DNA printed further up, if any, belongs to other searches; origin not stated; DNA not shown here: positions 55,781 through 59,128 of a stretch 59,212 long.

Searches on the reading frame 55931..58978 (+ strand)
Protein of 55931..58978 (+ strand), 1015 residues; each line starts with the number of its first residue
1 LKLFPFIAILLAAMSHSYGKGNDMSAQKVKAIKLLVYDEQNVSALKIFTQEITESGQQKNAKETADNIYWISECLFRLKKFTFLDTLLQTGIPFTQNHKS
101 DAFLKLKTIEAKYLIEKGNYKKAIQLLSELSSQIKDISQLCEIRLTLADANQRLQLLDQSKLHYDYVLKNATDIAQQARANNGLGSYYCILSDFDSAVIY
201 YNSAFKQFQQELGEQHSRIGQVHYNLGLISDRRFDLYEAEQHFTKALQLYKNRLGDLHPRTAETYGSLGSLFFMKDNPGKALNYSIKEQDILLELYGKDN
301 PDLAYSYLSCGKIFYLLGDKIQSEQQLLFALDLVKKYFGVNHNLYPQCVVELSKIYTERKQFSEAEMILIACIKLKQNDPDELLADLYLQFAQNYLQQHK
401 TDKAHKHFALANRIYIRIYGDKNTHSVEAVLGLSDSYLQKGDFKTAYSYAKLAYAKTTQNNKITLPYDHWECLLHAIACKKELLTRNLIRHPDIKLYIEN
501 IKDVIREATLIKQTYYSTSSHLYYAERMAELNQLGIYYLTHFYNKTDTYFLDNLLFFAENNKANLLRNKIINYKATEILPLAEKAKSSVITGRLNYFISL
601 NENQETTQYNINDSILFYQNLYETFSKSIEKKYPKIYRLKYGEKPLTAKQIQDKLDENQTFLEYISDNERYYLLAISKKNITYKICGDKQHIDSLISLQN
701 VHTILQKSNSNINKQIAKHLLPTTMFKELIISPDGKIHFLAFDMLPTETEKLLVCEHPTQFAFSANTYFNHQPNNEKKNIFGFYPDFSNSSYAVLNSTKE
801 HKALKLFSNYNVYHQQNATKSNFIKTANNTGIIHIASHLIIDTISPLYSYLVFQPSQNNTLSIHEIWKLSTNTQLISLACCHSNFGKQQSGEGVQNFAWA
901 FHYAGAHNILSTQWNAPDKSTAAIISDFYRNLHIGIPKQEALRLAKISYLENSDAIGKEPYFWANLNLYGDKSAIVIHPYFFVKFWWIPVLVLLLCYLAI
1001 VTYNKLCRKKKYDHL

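Call 73: search_protein_families(library=pfam, proteins=[window:55931-58978:+], max_evalue=0.0001)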
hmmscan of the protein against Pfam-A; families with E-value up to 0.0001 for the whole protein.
window:55931-58978:+ (1015 aa): 8 families
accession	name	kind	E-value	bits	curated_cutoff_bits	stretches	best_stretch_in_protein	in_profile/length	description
PF12770.12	CHAT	-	3.6e-36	125.5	24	1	725-971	23-289/289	CHAT domain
PF13424.12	TPR_12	-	1.2e-29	102.8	30.1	2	224-284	7-67/77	Tetratricopeptide repeat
PF07719.23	TPR_2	-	2.7e-08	33.7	27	0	222-252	3-33/34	Tetratricopeptide repeat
PF14559.12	TPR_19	-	9.5e-07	29.5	25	0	113-135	34-56/68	Tetratricopeptide repeat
PF13374.12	TPR_10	-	2.3e-06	27.8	27.5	0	225-259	7-41/42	Tetratricopeptide repeat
PF13428.12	TPR_14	-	3.6e-06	27.6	23.5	0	428-457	2-31/44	Tetratricopeptide repeat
PF24885.1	TPR_NPHP3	-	3.6e-06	27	100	0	169-277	90-198/239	Nephrocystin-3 TPR domain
PF13432.12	TPR_16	-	1.3e-05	26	32.7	0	145-204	1-57/65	Tetratricopeptide repeat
